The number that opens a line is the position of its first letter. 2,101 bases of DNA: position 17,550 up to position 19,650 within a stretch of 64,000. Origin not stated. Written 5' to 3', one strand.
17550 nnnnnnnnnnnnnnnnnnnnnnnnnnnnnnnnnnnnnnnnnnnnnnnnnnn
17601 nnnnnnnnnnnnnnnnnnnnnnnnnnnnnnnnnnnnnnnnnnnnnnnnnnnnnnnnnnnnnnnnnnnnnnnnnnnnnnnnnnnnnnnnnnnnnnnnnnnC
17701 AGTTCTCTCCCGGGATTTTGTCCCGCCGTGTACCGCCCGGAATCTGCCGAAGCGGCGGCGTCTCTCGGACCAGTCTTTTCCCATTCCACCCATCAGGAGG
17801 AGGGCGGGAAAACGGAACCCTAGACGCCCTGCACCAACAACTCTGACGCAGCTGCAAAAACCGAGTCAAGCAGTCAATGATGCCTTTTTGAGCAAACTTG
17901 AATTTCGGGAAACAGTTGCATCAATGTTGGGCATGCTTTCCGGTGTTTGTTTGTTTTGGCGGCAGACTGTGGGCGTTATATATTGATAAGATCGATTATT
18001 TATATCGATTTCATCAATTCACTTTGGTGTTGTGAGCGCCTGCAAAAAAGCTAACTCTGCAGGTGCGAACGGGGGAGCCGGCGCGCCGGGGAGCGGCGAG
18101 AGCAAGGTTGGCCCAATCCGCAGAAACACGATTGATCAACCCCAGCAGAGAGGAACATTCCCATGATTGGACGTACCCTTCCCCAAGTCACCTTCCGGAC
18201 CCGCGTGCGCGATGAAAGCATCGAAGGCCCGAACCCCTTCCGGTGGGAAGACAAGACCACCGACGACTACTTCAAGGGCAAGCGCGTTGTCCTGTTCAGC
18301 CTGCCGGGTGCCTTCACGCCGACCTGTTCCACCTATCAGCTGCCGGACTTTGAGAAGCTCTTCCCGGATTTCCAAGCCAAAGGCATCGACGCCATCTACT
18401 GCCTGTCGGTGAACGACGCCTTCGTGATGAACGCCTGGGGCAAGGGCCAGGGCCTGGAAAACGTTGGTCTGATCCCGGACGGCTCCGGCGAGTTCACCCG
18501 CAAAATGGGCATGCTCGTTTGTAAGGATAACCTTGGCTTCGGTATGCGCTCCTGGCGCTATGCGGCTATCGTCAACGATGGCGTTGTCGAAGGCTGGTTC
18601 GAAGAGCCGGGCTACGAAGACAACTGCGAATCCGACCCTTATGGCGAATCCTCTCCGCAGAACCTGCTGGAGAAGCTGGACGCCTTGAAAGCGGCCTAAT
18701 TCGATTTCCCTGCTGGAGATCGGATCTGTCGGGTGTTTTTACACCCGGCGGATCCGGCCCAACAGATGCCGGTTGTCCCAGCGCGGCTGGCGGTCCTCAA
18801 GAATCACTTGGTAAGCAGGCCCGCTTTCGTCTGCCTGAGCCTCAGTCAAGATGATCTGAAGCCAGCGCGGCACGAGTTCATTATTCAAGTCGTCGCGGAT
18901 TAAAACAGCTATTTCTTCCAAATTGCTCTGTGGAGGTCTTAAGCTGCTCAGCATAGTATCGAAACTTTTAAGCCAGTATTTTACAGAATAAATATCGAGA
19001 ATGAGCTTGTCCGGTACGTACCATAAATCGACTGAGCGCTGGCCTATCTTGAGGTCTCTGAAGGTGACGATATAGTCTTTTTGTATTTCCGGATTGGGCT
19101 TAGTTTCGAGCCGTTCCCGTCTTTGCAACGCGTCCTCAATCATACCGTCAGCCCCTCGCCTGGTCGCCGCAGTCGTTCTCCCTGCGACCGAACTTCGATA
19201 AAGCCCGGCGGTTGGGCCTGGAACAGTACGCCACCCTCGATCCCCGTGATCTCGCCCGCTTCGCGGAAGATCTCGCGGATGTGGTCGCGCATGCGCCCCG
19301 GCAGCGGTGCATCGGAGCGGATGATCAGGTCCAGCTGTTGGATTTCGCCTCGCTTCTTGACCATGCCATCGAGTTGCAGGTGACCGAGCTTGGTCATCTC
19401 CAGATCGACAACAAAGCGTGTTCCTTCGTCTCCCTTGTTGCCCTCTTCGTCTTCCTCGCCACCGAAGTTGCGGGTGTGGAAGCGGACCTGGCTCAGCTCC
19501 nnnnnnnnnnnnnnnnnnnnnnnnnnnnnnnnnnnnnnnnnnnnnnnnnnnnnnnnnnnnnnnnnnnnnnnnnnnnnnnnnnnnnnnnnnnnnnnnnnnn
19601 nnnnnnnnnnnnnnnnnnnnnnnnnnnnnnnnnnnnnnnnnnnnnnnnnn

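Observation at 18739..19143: Catalytically dead QueF-like T-fold protein, low-GC, translationally coupled to a flagellar-operon gene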

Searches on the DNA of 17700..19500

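Call 66: search_rna_families(source=window, start=17700, end=19500, threshold=evalue, max_evalue=1)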
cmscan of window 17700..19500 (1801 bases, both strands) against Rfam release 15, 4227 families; matches with E-value up to 1: 1.
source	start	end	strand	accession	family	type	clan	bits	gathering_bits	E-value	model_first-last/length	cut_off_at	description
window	17705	17834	-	RF00442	Guanidine-I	Cis-reg; riboswitch;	-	82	63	1.3e-14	1-107/107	no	Guanidine-I riboswitch aptamer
